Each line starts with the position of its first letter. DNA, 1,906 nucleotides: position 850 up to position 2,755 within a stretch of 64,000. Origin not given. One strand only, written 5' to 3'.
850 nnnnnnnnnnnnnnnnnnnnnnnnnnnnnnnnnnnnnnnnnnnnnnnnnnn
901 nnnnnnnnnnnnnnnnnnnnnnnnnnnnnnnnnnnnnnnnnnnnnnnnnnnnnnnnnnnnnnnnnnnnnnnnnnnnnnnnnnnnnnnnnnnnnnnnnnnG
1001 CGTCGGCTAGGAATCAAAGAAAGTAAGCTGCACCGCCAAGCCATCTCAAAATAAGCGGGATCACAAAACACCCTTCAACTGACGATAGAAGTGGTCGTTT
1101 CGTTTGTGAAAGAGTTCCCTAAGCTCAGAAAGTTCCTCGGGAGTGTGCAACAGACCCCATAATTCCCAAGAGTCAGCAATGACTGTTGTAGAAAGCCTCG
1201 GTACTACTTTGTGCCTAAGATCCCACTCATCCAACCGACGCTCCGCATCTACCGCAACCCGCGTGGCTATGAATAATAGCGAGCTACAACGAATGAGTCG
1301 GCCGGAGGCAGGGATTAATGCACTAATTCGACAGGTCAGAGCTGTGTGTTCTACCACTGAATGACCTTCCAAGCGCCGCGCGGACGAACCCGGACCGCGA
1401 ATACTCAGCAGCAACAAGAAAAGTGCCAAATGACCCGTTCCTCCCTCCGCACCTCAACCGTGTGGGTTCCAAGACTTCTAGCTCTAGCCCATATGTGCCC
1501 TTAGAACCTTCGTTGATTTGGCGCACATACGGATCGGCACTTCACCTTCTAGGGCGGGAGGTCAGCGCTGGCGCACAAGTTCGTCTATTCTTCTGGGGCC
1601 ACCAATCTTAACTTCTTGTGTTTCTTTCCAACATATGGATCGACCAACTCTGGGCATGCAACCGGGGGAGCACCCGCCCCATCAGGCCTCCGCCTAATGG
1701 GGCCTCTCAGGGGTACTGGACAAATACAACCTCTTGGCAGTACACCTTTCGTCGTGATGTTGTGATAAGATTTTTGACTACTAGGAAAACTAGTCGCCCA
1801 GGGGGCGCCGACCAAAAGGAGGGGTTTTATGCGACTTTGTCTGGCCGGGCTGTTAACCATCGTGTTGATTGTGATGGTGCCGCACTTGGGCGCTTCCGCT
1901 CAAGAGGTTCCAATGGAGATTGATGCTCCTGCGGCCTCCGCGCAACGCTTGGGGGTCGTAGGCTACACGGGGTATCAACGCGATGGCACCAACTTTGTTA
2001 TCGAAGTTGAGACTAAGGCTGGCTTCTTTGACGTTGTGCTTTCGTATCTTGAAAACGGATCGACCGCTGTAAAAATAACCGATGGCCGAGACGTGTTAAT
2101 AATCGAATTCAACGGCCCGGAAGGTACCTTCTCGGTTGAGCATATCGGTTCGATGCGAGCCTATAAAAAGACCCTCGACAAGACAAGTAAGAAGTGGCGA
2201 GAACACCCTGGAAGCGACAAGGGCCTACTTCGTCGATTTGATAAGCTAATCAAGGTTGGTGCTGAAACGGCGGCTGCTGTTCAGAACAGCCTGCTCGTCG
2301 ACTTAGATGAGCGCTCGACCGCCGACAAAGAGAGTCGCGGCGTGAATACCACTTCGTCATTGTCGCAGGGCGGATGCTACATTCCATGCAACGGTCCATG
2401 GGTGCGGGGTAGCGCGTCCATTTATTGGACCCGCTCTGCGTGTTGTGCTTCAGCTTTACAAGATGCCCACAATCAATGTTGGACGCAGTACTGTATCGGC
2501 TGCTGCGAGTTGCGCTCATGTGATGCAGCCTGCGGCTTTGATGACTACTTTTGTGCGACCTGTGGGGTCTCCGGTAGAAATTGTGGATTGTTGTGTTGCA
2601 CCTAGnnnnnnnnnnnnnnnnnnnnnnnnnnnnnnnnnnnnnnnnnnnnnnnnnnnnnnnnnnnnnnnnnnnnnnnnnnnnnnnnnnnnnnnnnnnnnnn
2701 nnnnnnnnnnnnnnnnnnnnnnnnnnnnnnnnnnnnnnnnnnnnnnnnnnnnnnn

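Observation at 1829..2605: Secreted protein whose last roughly 80 residues contain about 16 cysteines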

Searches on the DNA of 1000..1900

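Call 57: search_rna_families(source=window, start=1000, end=1900, threshold=evalue, max_evalue=1, show_alignments=1)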
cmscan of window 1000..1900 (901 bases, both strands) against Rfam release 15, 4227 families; matches with E-value up to 1: 0.
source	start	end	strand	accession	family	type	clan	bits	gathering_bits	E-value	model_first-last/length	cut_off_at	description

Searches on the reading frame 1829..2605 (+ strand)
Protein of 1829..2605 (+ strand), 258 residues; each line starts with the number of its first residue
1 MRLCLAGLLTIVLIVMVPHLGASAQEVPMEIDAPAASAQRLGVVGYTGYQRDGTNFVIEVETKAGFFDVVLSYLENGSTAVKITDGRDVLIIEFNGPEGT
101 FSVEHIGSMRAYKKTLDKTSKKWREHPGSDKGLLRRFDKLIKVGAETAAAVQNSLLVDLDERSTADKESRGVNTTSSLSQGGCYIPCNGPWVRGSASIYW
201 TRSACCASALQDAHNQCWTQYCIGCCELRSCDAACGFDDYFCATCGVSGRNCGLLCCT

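Call 5: search_protein_families(library=pfam, proteins=[window:1829-2605:+], max_evalue=10)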
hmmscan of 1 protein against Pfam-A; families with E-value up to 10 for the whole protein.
window:1829-2605:+ (258 aa): 0 families

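Call 6: search_protein_families(library=ncbifam, proteins=[window:1829-2605:+], max_evalue=10)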
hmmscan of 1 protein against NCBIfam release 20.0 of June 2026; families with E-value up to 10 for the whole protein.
window:1829-2605:+ (258 aa): 1 family
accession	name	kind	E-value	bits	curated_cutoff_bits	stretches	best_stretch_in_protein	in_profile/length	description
NF011013.0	PRK14441.1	equivalog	0.13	12.4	114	1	33-105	23-93/93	acylphosphatase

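Call 7: find_homologous_proteins(query=window:1829-2602:+, max_evalue=0.01)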
Query window:1829-2602:+ (258 aa): 1 proteins with E <= 0.01 among 2132 candidates.
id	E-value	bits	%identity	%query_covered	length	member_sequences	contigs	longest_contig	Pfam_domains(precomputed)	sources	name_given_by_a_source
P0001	2.0e-174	596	100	100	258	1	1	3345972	-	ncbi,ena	-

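Call 9: find_encoding_contigs(protein=P0001, flank=10000)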
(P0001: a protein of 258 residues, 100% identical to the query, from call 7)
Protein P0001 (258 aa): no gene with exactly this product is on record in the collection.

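Call 10: list_cluster_members(proteins=[P0001])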
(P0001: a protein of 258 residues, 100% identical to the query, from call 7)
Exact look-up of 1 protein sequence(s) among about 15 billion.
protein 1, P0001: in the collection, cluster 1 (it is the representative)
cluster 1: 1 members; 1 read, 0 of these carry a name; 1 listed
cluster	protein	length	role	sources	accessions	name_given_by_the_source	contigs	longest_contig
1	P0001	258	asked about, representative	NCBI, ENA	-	-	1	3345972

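Call 14: search_protein_representatives(protein=window:1829-2602:+)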
Query: 258 residues. Proteins with E-value up to 0.001 (for the whole library): 107; up to 1e-10: 31; up to 1e-30: 1. The best 107 are listed.
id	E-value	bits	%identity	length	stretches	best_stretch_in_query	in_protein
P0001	6.4e-175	596.1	100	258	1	1-258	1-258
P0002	4.3e-23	98.4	36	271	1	12-253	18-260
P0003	3.9e-20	88.7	48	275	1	159-256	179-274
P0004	2.5e-16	76.3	41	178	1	137-253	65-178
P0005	8.9e-15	71.2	30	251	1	12-253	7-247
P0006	1.3e-14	70.6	53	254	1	182-256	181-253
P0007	4.1e-14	69.0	30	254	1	9-253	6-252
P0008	4.9e-14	68.7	36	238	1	93-253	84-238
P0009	5.1e-14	68.7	36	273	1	8-254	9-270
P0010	7.2e-14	68.2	37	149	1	119-256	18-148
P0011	9.4e-14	67.8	28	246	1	27-256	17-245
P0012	6.0e-13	65.2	54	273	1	185-254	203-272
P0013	6.2e-13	65.1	29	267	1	81-253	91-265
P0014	7.6e-13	64.8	33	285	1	35-252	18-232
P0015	9.3e-13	64.5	33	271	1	92-253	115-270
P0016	9.9e-13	64.5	30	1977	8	49-104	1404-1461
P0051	2.5e-08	50.0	35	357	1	130-255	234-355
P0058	4.8e-08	49.1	29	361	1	11-250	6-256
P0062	9.8e-08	48.1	35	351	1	85-253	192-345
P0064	1.3e-07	47.7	37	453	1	153-254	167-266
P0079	5.5e-06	42.3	44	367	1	170-256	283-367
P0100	3.9e-04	36.3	39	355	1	179-256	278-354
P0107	9.7e-04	35.0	26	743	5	46-119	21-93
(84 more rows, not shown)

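Call 20: search_protein_families(library=pfam, alignment_id=A1, max_evalue=0.01)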
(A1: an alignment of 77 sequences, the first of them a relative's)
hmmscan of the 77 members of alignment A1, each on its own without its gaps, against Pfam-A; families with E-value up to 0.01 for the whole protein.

A. member 1, P0001 (258 aa): 0 families

B. families by the number of members that match (of 77 scanned): 3 families
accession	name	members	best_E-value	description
PF10003.15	DUF2244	1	0.00025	Integral membrane protein (DUF2244)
PF05521.18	Phage_HCP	1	0.0055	Phage head completion protein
PF01203.25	T2SSN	1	0.007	Type II secretion system (T2SS), protein N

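Call 28: predict_structure(alignment_id=A1)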
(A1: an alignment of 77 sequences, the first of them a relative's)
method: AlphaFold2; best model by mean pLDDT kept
length: 258 residues; sequences in the alignment: 77
mean_pLDDT: 88.5   pTM: 0.81
mean pLDDT of the five models: 88.5, 88.4, 88.0, 88.0, 87.6
residues with pLDDT >= 90: 186; 70-90: 30; 50-70: 39; < 50: 3
segments of 3 or more residues with pLDDT < 50: none
pLDDT, mean of each block of 10 residues (from residue 1): 52 55 76 95 95 91 96 94 96 95 97 96 96 97 97 88 72 63 87 96 97 96 96 97 97 80
secondary structure, 60 per line:
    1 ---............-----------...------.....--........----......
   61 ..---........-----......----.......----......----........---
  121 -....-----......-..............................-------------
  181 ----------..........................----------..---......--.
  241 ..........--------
elements in order: H4-15 E27-29 H36-40 E43-50 E55-62 E66-73 E79-84 E89-95 E100-105 E110-117 E122-125 H131-136 H138-167 E191-201 H202-216 E232-237 E240-250

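Call 31: fold_search(model_id=the predicted structure, library=pdb)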
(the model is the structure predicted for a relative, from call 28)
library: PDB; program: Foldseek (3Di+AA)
matches with E <= 10: 559; with E <= 0.001: 0
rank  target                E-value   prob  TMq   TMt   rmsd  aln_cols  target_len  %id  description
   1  7qh3_B                2.7e-01  0.20  0.17  0.25  11.3       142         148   17  Crystal structure of the anti-sigma factor RsfG from Streptomyces tsukubaensis NRRL18488 (released 2022-12-21)
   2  3rpx_C                3.3e-01  0.25  0.22  0.34   9.7       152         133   12  Crystal structure of complement component 1, q subcomponent binding protein, C1QBP (released 2011-05-11)
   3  3fvh_A                6.1e-01  0.08  0.12  0.13  15.0       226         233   10  Polo-like kinase 1 Polo box domain in complex with Ac-LHSpTA-NH2 peptide (released 2009-08-04)
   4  8r54_A                6.8e-01  0.28  0.20  0.04   7.0       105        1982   12  Mouse teneurin-3 non-compact subunit - A0B0 isoform (released 2024-05-08)
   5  7fyw_A                7.2e-01  0.09  0.12  0.20  12.1       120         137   10  Crystal Structure of apo mouse FABP5, twinned in P21 with beta=90deg (released 2023-06-14)
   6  7sny                  7.2e-01  0.06  0.13  0.16  14.6       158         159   12  2.10A Resolution Structure of NanoBiT Complementation Reporter Large Subunit LgBiT (released 2022-11-16)
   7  5ur9_B                7.6e-01  0.21  0.13  0.24   7.6        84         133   13  Enantiomer-Specific Binding of the Potent Antinociceptive Agent SBFI-26 to Anandamide transporters FABP5 (released 2017-08-23)
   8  4ymy                  7.6e-01  0.14  0.16  0.23  10.3        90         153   14  Crystal structure of mutant nitrobindin M75A/H76L/Q96C/M148L/H158A (NB11) from Arabidopsis thaliana (released 2015-12-30)
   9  7lsy_F                7.6e-01  0.08  0.12  0.14  15.2       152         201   11  NHEJ Short-range synaptic complex (released 2021-04-14)
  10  3ckg                  8.0e-01  0.08  0.15  0.16  15.5       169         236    9  The crystal structure of OspA deletion mutant (released 2009-01-27)
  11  4n7d                  8.9e-01  0.13  0.18  0.25  15.6       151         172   13  Selenomethionine incorporated Bla g 4 (released 2014-05-21)
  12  4n7c                  9.4e-01  0.14  0.18  0.25  16.7       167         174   13  Structural re-examination of native Bla g 4 (released 2014-05-21)
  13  4zb4_A                9.4e-01  0.10  0.13  0.11  11.5       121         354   11  Spliceosome component (released 2016-09-14)
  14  9g41_A                9.9e-01  0.72  0.23  0.05   3.9        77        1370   14  Mouse Teneurin2 dimer variant A0B1 (released 2026-01-21)
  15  3n91                  9.9e-01  0.18  0.15  0.13  10.9        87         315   13  Crystal structure of a STRUCTURAL GENOMICS, UNKNOWN FUNCTION (BACOVA_03430) from Bacteroides ovatus at 2.40 A resolution (released 2010-07-28)
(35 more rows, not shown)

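Call 32: find_homologous_proteins(query=A1, max_evalue=0.001)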
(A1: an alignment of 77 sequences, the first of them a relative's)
Query A1 (77 sequences) (258 aa, profile of the alignment): 2 proteins with E <= 0.001 among 6156 candidates.
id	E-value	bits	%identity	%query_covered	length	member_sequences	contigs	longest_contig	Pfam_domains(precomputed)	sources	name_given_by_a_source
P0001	5.3e-52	195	100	100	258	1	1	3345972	-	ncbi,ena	-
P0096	1.9e-31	128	23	83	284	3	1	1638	-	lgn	-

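Call 33: search_protein_families(library=pfam, proteins=[P0016, P0107, P0064, P0051, P0062, P0079, P0100, P0058], max_evalue=0.01)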
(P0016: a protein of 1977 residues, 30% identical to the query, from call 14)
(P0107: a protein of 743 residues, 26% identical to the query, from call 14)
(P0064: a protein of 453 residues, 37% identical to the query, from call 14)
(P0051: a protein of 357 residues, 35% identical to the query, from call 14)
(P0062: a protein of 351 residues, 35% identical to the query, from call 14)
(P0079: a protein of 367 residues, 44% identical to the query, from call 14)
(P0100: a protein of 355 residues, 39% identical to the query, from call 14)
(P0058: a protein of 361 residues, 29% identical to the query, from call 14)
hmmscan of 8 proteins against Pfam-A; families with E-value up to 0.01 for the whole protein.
P0016 (1977 aa): 13 families
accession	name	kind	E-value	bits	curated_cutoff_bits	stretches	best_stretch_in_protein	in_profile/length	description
PF16640.11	Big_3_5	-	1.4e-99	327.3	35.5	15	625-707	1-87/88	Bacterial Ig-like domain (group 3)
PF02369.22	Big_1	-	3.4e-76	251.9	34.9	13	1064-1127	18-87/93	Bacterial Ig-like domain (group 1)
PF17789.7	MG4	-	5.8e-55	184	24.7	10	1573-1634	6-73/95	Macroglobulin domain MG4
PF13620.12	CarboxypepD_reg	-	8.2e-51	170.7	32.3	9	1069-1129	4-67/82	Carboxypeptidase regulatory-like domain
PF24025.1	Ig_DR_A0283-like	-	6.3e-21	75.1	27.1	0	1407-1460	5-60/102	DR_A0283-like, Ig-like domain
PF16405.10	DUF5013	-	7.2e-15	55.9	28.5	1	1585-1647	30-92/149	Domain of unknown function (DUF5013)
PF16549.10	T2SSS_2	-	1.8e-12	47.7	25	0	1639-1687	52-100/104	Type II secretion system (T2SS) pilotin, S protein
PF07495.19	Y_Y_Y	-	1.1e-08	35.2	26.6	0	1612-1644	24-54/65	Y_Y_Y domain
PF22783.1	BapA_N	-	3e-08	33.8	27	0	1396-1419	34-57/123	BapA, prefix-like domain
PF21226.3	MalQ_N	-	4.9e-08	33.7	24.1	0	1573-1647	15-89/91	MalQ N-terminal beta sandwich domain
PF18925.5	DUF5675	-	1.4e-05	25.4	26.7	0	1280-1307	37-64/114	Family of unknown function (DUF5675)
PF23163.1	CSD_RNase_II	-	0.0016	18.8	24.3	0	900-922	35-57/60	CSD-like barrel domain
PF15980.10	ComGF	-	0.0037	17.9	27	1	954-1041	7-94/100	Putative Competence protein ComGF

P0107 (743 aa): 5 families
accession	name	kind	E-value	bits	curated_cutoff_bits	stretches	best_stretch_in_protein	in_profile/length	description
PF11141.13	DUF2914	-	2.2e-20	72.6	23.6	1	683-742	3-62/62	Protein of unknown function (DUF2914)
PF00691.25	OmpA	-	4.6e-17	62.6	27.2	1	489-578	2-93/98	OmpA family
PF19077.6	Big_13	-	8.9e-10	39.4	27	0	359-425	17-88/102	Bacterial Ig-like domain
PF22299.1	BRISC_FAM175B_helical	-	5.8e-05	23.2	27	0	16-40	7-31/62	BRISC complex subunit FAM175B, helical domain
PF02863.23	Arg_repressor_C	-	0.0017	18.6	25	0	304-319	43-58/68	Arginine repressor, C-terminal domain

P0064 (453 aa): 0 families

P0051 (357 aa): 0 families

P0062 (351 aa): 0 families

P0079 (367 aa): 0 families

P0100 (355 aa): 0 families

P0058 (361 aa): 0 families

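Call 43: search_protein_families(library=ncbifam, alignment_id=A1, max_evalue=10)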
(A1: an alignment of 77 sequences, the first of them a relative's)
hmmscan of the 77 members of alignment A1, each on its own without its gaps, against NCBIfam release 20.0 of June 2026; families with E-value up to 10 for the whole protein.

A. member 1, P0001 (258 aa): 1 family
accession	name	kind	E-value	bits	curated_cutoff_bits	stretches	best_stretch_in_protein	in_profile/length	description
NF011013.0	PRK14441.1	equivalog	0.13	12.4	114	1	33-105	23-93/93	acylphosphatase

B. families by the number of members that match (of 77 scanned): 22 families
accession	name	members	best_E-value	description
TIGR01740.1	pyrF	1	0.0057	orotidine-5'-phosphate decarboxylase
NF007705.1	PRK10397.1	1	0.012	lipoprotein YedD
NF007837.0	PRK10549.1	1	0.014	envelope stress sensor histidine kinase BaeS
NF000373.1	vanJ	1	0.019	teicoplanin resistance protein VanJ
TIGR03940.1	PGA_PgaD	1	0.038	poly-beta-1,6-N-acetyl-D-glucosamine biosynthesis protein PgaD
NF045635.1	isoglutsynth_MurT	1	0.045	lipid II isoglutaminyl synthase subunit MurT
NF047840.1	lipo_Ag473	1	0.049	Ag473 family lipoprotein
NF011794.0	PRK15262.1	1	0.06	fimbrial-like protein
NF000419.2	blaCMH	1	0.064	CMH family class C beta-lactamase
NF033554.9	floc_PepA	1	0.1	flocculation-associated PEP-CTERM protein PepA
NF011013.0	PRK14441.1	1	0.13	acylphosphatase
NF004765.0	PRK06101.1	1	0.13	SDR family oxidoreductase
NF005886.0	PRK07849.1-1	1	0.13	aminodeoxychorismate lyase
NF006138.0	PRK08287.1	1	0.14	decarboxylating cobalt-precorrin-6B (C(15))-methyltransferase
NF045773.1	cytochro_C550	1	0.14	cytochrome c550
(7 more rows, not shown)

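Call 82: fold_search(model_id=the predicted structure, library=viral)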
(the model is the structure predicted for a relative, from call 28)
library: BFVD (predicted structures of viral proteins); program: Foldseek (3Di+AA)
matches with E <= 10: 731; with E <= 0.001: 0
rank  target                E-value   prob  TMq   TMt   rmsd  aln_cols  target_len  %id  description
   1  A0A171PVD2            8.4e-02  0.41  0.14  0.26  13.0       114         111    8  MoaF-like domain-containing protein [Heliothis virescens ascovirus 3f]
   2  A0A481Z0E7            1.3e-01  0.16  0.14  0.19  17.4       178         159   11  Uncharacterized protein [Mimivirus LCMiAC02]
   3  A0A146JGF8            1.4e-01  0.60  0.20  0.22  10.3       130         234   10  (no name in the UniProt tables at hand)
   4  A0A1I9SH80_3          1.4e-01  0.14  0.19  0.05  21.4       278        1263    9  Genome polyprotein [Botrytis cinerea betaendornavirus 1]
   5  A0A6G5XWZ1            1.8e-01  0.18  0.15  0.17  16.6       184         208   10  (no name in the UniProt tables at hand)
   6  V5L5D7                2.2e-01  0.15  0.14  0.14  18.7       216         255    9  (no name in the UniProt tables at hand)
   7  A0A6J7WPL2            2.4e-01  0.44  0.18  0.33  10.4       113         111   12  Uncharacterized protein [uncultured Caudovirales phage]
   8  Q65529                2.5e-01  0.63  0.13  0.39  11.9        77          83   14  Non-structural protein NS-S [Guaroa virus]
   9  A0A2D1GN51            2.5e-01  0.11  0.11  0.03  15.6       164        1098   13  (no name in the UniProt tables at hand)
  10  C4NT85                2.8e-01  0.66  0.16  0.46  17.1       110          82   10  Uncharacterized protein [Sulfitobacter phage EE36phi1]
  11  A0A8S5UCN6            3.3e-01  0.84  0.17  0.35   4.5        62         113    6  Uncharacterized protein [Siphoviridae sp. ctgN495]
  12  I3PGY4                3.5e-01  0.66  0.18  0.34   8.7        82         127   13  Uncharacterized protein [Xanthomonas phage vB_XveM_DIBBI]
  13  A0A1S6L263            3.5e-01  0.08  0.12  0.14  20.9       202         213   10  (no name in the UniProt tables at hand)
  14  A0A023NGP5            3.6e-01  0.63  0.15  0.43  14.3        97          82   14  Uncharacterized protein [Dinoroseobacter phage DFL12phi1]
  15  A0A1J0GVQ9            3.6e-01  0.30  0.15  0.28  14.8       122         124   11  Uncharacterized protein [Streptomyces phage BRock]
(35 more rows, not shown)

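Call 90: search_protein_families(library=padloc, proteins=[window:1829-2602:+], max_evalue=0.01)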
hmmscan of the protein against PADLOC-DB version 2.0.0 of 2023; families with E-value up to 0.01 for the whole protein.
window:1829-2602:+ (258 aa): 0 families
